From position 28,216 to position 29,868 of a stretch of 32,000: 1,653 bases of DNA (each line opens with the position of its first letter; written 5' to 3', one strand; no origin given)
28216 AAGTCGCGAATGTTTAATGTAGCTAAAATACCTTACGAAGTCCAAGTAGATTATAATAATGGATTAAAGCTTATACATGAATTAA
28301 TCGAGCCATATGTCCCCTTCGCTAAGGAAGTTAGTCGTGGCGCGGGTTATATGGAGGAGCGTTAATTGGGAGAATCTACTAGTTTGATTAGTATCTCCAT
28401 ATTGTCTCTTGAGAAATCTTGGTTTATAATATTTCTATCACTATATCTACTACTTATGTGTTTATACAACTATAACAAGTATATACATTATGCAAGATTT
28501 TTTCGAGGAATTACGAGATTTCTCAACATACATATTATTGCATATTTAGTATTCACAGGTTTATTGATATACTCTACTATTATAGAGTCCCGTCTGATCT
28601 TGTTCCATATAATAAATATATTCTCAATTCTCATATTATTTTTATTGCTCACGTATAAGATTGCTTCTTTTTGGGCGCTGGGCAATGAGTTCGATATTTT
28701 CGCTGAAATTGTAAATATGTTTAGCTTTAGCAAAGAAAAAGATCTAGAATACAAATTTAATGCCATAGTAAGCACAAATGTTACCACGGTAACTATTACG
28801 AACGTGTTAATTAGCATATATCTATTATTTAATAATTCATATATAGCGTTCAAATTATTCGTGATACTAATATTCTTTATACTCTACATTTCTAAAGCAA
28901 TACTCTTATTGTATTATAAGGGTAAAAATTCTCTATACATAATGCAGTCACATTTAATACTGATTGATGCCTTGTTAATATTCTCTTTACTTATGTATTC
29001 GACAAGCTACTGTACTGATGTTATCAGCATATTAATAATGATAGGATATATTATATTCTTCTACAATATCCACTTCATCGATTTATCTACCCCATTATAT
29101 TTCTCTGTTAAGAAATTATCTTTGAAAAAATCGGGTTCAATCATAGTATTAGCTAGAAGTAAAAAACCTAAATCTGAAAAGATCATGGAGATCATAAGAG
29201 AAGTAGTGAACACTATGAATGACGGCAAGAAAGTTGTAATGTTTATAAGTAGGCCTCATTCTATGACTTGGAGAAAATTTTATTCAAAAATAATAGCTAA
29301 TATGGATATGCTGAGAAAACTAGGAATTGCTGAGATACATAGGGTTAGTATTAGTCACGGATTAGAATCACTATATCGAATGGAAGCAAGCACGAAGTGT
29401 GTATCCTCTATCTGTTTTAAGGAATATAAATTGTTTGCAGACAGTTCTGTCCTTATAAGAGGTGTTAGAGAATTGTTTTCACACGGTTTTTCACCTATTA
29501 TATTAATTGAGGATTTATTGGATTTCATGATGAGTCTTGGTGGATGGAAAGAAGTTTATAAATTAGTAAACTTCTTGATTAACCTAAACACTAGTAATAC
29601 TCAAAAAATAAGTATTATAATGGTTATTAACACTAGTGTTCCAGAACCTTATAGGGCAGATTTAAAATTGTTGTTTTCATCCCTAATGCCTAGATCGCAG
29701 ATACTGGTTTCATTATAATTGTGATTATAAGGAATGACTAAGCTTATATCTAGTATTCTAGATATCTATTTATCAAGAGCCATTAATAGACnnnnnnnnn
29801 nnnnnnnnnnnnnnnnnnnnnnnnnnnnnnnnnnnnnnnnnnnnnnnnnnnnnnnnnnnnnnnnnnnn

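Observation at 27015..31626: Uncharacterised KaiC-like ATPase signalling cluster: active ATPase, two P-loop-less RecA-like partners (one 7-TM anchored), orphan adaptor and ACT-V4R sensor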

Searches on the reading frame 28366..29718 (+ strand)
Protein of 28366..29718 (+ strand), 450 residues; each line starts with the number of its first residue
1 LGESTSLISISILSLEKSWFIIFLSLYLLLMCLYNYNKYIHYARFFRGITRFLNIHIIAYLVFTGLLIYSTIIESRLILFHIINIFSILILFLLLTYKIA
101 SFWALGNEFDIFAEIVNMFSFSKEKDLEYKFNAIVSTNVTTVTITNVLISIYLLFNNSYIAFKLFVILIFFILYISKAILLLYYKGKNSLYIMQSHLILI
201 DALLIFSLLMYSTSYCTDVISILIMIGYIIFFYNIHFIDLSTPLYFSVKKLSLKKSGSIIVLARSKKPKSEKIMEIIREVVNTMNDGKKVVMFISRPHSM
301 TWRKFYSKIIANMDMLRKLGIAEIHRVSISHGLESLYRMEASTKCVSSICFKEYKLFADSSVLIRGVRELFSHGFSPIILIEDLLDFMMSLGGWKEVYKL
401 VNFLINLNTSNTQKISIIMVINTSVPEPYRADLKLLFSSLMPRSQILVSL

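Call 3: search_protein_families(library=pfam, proteins=[window:28366-29718:+], max_evalue=1)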
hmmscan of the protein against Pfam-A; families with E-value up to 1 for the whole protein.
window:28366-29718:+ (450 aa): 1 family
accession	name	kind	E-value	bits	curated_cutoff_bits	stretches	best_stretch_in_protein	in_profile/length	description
PF13401.12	AAA_22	-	0.13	13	27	1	278-424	23-125/130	AAA domain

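Call 4: search_protein_families(library=ncbifam, proteins=[window:28366-29718:+], max_evalue=1)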
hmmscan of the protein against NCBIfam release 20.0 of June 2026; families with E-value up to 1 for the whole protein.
window:28366-29718:+ (450 aa): 0 families

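Call 7: find_homologous_proteins(query=window:28366-29718:+)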
Query window:28366-29718:+ (450 aa): 3 proteins with E <= 0.001 among 8000 candidates.
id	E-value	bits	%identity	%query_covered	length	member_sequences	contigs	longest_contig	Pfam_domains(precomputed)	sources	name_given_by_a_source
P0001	3.4e-261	885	96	100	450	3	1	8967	-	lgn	-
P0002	4.6e-201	687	72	100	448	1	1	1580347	-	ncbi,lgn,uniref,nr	ncbi:hypothetical protein Shell_0982 [Staphylothermus hellenicus DSM 12710]|uniref:DUF835 domain-con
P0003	1.5e-166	573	73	78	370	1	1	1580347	-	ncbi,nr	ncbi:hypothetical protein [Staphylothermus hellenicus]|nr:hypothetical protein [Staphylothermus hell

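Call 10: search_protein_families(library=pfam, proteins=[P0001, P0002, P0003], max_evalue=10)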
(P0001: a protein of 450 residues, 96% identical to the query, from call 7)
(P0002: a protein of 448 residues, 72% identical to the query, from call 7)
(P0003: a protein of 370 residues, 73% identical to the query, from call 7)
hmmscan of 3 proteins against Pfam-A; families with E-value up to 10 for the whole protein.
P0001 (450 aa): 2 families
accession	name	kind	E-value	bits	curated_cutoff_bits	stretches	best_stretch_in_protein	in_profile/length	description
PF13786.12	DUF4179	-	0.03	15.2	30.1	1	85-149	13-81/94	Domain of unknown function (DUF4179)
PF13401.12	AAA_22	-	0.14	12.9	27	1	278-424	23-125/130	AAA domain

P0002 (448 aa): 0 families

P0003 (370 aa): 0 families

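Call 15: find_encoding_contigs(protein=P0002, flank=10000, max_places=3)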
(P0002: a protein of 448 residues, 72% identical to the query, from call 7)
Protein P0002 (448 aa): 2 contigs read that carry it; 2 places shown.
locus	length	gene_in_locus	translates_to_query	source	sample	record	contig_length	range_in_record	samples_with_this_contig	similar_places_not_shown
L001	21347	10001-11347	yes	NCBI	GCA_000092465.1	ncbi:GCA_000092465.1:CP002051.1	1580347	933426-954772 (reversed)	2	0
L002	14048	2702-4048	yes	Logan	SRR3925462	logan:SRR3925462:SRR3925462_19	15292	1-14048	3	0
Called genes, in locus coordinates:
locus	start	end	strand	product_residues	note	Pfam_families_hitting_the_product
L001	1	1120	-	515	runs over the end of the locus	PF01979:Amidohydro_1 (faint), PF07969:Amidohydro_3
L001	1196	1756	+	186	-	-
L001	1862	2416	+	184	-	PF00571:CBS (faint)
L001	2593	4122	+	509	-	PF02885:Glycos_trans_3N, PF00591:Glycos_transf_3, PF07831:PYNP_C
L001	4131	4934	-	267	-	PF03205:MobB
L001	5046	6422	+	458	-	PF00890:FAD_binding_2 (weak), PF01134:GIDA (weak), PF01266:DAO (weak), PF01946:Thi4 (weak), PF05834:Lycopene_cycl (weak), PF07992:Pyr_redox_2 (weak), PF12831:FAD_oxidored, PF22578:GGR_cat, +3 more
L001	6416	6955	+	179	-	-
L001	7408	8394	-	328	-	PF01368:DHH, PF02272:DHHA1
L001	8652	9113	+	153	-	-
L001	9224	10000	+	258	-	PF06745:ATPase, PF13401:AAA_22 (weak)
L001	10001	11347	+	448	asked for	-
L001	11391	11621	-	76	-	-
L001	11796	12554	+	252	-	-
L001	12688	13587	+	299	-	PF22629:ACT_AHAS_ss, PF02830:V4R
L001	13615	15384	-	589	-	PF00437:T2SSE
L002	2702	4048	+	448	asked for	-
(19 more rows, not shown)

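Call 16: find_encoding_contigs(protein=P0001, flank=10000, max_places=3)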
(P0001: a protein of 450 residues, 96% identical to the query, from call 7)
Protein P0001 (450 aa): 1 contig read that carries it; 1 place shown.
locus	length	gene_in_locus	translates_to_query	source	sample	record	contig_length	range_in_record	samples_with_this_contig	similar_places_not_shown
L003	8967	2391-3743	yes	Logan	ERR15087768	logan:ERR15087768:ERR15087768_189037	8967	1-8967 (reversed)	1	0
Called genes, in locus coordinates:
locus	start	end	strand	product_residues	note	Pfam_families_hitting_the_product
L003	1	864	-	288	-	?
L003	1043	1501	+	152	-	-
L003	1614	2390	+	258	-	PF06745:ATPase, PF13401:AAA_22 (weak)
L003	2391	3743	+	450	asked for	-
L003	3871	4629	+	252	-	-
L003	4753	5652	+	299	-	PF02830:V4R (weak)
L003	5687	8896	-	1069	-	PF00437:T2SSE, PF14890:Intein_splicing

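Call 42: search_protein_families(library=pfam, alignment_id=A2, max_evalue=1)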
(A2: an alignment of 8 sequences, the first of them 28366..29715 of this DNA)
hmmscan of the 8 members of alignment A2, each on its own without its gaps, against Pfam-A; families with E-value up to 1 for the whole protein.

A. member 1, window:28366-29715:+ (450 aa): 1 family
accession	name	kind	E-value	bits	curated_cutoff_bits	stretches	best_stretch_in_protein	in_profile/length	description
PF13401.12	AAA_22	-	0.13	13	27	1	278-424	23-125/130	AAA domain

B. families by the number of members that match (of 8 scanned): 4 families
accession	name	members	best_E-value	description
PF22676.1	GalA_N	1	0.12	Alpha-galactosidase, N-terminal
PF13401.12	AAA_22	1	0.13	AAA domain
PF11862.13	DUF3382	1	0.21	Domain of unknown function (DUF3382)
PF17696.6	ALN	1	0.66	Another-regulin-like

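Call 45: find_homologous_proteins(query=A2, max_evalue=0.01)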
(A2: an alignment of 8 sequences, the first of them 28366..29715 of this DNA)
Query A2 (8 sequences) (450 aa, profile of the alignment): 6 proteins with E <= 0.01 among 8000 candidates.
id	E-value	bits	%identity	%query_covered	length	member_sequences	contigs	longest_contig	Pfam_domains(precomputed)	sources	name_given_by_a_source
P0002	3.1e-177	608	72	100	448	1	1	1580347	-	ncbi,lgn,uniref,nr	ncbi:hypothetical protein Shell_0982 [Staphylothermus hellenicus DSM 12710]|uniref:DUF835 domain-con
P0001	3.2e-170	585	96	100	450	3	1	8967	-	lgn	-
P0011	9.5e-151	521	27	28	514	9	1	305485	-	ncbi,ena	-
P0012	1.6e-150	520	26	28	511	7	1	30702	-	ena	-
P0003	9.6e-146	504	73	78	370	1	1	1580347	-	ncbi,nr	ncbi:hypothetical protein [Staphylothermus hellenicus]|nr:hypothetical protein [Staphylothermus hell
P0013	1.4e-145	504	20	56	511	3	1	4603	-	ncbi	-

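Call 62: predict_structure(alignment_id=A4)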
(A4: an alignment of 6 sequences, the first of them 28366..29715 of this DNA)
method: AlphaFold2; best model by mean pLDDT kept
length: 450 residues; sequences in the alignment: 6
mean_pLDDT: 51.1   pTM: 0.38
mean pLDDT of the five models: 51.1, 47.9, 44.2, 41.0, 36.3
residues with pLDDT >= 90: 0; 70-90: 61; 50-70: 152; < 50: 237
segments of 3 or more residues with pLDDT < 50: 1-19, 24-26, 36-54, 56-58, 64-67, 69-75, 77-160, 176-201, 206-216, 225-257, 332-337, 446-450
pLDDT, mean of each block of 10 residues (from residue 1): 36 43 50 47 37 47 49 46 46 42 31 30 31 35 40 42 49 47 40 45 48 47 49 40 24 39 58 71 68 71 72 77 75 48 73 65 62 68 65 64 62 61 57 58 44
secondary structure, 60 per line:
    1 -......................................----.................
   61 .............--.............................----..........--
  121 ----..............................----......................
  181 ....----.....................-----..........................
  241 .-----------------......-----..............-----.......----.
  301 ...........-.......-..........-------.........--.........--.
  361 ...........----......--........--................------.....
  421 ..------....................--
elements in order: H2-39 H44-73 H76-104 H109-118 H125-154 H159-184 H189-209 H215-241 E259-264 H270-283 E289-295 H300-311 H313-319 E321-330 E338-346 E349-357 H360-371 E376-381 H384-391 H394-409 E416-422 H429-443 E444-448

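Call 66: fold_search(model_id=the predicted structure, library=pdb)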
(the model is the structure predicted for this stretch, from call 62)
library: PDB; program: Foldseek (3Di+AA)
matches with E <= 10: 1609; with E <= 0.001: 3
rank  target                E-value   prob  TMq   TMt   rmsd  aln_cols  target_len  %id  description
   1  6x61_C                7.0e-04  1.00  0.26  0.46   5.6       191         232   12  Crystal structure of the N-terminal thioredoxin domain of SasA in complex with the N-terminal CI domain of KaiC from T (released 2021-06-02)
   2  6x61_I                7.4e-04  1.00  0.26  0.46   7.3       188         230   11  Crystal structure of the N-terminal thioredoxin domain of SasA in complex with the N-terminal CI domain of KaiC from T (released 2021-06-02)
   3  9bha_B                7.9e-04  1.00  0.27  0.17   6.2       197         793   14  Human DNA polymerase theta helicase domain dimer bound to DNA in the microhomology annealed conformation (released 2024-05-01)
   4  6x61_A                1.1e-03  1.00  0.27  0.47   5.1       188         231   11  Crystal structure of the N-terminal thioredoxin domain of SasA in complex with the N-terminal CI domain of KaiC from T (released 2021-06-02)
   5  9bpa_A                1.2e-03  1.00  0.26  0.17   6.2       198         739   14  Human DNA polymerase theta helicase domain in complex with inhibitor AB25583, tetramer form (released 2024-08-28)
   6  3ice_B                1.3e-03  0.99  0.23  0.25   6.1       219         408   11  Rho transcription termination factor bound to RNA and ADP-BeF3 (released 2009-11-10)
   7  5a9j_D                1.5e-03  0.99  0.25  0.16   6.5       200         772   14  Crystal structure of the Helicase domain of human DNA polymerase theta, apo-form (released 2015-12-16)
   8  6xav_C                2.1e-03  0.99  0.23  0.25   5.9       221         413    8  CryoEM Structure of E. coli Rho-dependent Transcription Pre-termination Complex bound with NusG (released 2020-12-16)
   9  8apa_E1               2.1e-03  0.99  0.25  0.23   7.0       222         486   16  rotational state 1a of the Trypanosoma brucei mitochondrial ATP synthase dimer (released 2022-10-26)
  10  8zps_A                2.1e-03  0.80  0.14  0.27  13.3       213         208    8  Cryo-EM structure of prolactin-releasing peptide recognition with Gi (released 2024-09-25)
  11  5a9j_C                2.3e-03  0.99  0.26  0.16   6.4       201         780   13  Crystal structure of the Helicase domain of human DNA polymerase theta, apo-form (released 2015-12-16)
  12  5jji_A                2.4e-03  0.98  0.23  0.25   5.8       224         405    9  Rho transcription termination factor bound to rU7 and 6 ADP-BeF3 molecules (released 2016-11-16)
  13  6agm_A                2.4e-03  0.63  0.16  0.19  10.4       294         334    9  Molecular basis for feedback inhibition of tyrosine-regulated 3-deoxy-d-arabino-heptulosonate-7-phosphate synthase fro (released 2019-04-17)
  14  9bh7_A                2.6e-03  1.00  0.27  0.17   6.1       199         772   12  Human DNA polymerase theta helicase domain dimer in the apo form (released 2024-05-01)
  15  2vye_B                2.6e-03  0.98  0.24  0.27   7.4       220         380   13  Crystal Structure of the DnaC-ssDNA complex (released 2008-12-30)
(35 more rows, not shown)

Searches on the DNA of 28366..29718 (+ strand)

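Call 101: search_rna_families(source=L001, start=11300, end=11850, threshold=evalue, max_evalue=0.01)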
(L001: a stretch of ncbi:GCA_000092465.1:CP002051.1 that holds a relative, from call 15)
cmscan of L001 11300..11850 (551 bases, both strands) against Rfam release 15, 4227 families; matches with E-value up to 0.01: 0.
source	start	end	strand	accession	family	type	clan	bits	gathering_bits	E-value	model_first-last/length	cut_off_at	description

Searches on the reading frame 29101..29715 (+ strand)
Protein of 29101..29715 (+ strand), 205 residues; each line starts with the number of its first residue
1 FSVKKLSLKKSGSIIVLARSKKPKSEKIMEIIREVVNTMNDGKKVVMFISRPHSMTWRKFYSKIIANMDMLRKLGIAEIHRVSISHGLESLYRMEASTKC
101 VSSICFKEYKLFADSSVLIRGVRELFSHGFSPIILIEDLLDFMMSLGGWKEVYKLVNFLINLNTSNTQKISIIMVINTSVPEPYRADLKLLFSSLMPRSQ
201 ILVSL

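Call 120: search_solved_structures(query=A8, max_evalue=10)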
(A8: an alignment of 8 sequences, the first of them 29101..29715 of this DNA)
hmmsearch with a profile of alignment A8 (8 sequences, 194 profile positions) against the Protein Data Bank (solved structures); distinct sequences matched with E-value up to 10: 5.
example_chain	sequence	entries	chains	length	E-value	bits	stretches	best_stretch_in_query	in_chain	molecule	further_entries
4yds_A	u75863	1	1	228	0.12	15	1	114-189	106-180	Flagella-related protein H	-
5e4r_A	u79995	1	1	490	0.15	14.7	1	91-127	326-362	Ketol-acid reductoisomerase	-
3l39_A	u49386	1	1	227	0.35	13.4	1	15-65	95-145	Putative PhoU-like phosphate regulatory protein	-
7qep_D4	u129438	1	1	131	0.36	13.4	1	13-91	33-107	40S RIBOSOMAL PROTEIN S24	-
2db0_A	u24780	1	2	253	1.2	11.7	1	5-141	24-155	253aa long hypothetical protein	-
